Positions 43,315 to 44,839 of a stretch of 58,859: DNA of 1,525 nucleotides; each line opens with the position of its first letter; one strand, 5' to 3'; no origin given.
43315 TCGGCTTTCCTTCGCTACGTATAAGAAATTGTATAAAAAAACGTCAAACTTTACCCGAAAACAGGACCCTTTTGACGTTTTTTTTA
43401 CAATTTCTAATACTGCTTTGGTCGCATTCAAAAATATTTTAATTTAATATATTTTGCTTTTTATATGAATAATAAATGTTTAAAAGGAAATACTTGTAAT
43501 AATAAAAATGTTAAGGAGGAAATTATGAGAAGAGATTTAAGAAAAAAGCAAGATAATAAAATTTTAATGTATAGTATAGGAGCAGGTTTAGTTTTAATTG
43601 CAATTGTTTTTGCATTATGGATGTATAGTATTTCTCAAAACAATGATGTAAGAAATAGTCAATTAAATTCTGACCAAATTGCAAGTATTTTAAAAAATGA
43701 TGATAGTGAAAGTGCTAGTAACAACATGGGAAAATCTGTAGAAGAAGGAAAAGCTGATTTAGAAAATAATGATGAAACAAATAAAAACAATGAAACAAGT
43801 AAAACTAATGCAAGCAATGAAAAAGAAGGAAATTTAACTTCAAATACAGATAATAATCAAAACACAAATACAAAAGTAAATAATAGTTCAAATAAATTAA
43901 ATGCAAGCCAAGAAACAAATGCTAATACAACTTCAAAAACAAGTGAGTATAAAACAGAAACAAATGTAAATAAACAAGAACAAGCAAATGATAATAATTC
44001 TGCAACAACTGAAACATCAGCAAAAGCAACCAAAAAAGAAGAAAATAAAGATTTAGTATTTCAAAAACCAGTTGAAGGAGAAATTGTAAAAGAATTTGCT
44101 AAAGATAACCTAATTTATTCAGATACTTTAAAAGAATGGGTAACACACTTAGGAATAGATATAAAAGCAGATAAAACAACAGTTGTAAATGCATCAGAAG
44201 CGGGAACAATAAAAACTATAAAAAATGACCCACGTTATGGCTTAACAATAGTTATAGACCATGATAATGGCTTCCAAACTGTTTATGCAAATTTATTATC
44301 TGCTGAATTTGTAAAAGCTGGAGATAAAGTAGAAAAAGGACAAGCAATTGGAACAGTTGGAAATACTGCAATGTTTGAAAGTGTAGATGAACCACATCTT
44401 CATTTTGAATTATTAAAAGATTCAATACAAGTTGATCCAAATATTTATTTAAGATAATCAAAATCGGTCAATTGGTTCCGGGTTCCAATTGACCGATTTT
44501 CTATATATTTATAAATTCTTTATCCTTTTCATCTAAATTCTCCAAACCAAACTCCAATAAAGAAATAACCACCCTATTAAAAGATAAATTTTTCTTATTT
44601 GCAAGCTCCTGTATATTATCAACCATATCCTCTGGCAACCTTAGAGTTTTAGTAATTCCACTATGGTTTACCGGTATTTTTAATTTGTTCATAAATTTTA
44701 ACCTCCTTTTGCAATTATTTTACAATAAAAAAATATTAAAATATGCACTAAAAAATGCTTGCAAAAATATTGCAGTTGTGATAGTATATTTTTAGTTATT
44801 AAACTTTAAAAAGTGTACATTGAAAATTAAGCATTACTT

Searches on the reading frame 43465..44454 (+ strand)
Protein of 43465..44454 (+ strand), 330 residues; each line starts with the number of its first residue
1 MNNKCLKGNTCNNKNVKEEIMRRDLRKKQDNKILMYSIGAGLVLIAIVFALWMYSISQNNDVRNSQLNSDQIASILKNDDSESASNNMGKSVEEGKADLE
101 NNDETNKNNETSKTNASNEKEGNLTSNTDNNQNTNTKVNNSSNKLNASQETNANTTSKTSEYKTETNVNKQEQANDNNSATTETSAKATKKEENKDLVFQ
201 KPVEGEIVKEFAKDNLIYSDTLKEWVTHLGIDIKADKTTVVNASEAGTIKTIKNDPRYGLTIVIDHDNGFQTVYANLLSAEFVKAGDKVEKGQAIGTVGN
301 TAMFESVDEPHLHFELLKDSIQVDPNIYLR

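Call 74: search_protein_families(library=pfam, proteins=[window:43465-44454:+], max_evalue=0.01)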
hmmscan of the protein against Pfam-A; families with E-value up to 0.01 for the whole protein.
window:43465-44454:+ (330 aa): 4 families
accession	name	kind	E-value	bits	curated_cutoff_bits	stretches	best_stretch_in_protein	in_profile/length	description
PF01551.29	Peptidase_M23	-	2.8e-26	92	28.7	1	227-325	2-96/96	Peptidase family M23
PF00364.28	Biotin_lipoyl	-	0.0019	18.4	22.1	0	280-298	18-36/73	Biotin-requiring enzyme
PF01333.25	Apocytochr_F_C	-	0.0029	18.1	30.4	1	239-304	3-69/118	Apocytochrome F, C-terminal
PF09716.15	ETRAMP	-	0.0066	16.9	29.1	1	9-55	29-76/81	Malarial early transcribed membrane protein (ETRAMP)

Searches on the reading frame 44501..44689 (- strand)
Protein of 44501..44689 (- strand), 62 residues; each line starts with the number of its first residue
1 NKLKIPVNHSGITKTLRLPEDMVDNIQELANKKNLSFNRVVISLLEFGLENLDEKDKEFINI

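Call 74: search_protein_families(library=pfam, proteins=[window:44501-44689:-], max_evalue=0.01)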
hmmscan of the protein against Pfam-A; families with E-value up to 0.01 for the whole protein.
window:44501-44689:- (62 aa): 2 families
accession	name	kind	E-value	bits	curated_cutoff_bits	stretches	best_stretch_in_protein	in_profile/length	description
PF12441.14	CopG_antitoxin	-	0.00058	21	28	1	15-46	46-77/79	CopG antitoxin of type II toxin-antitoxin system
PF01402.27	RHH_1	-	0.0093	16.3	20.5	0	15-36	3-24/39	Ribbon-helix-helix protein, copG family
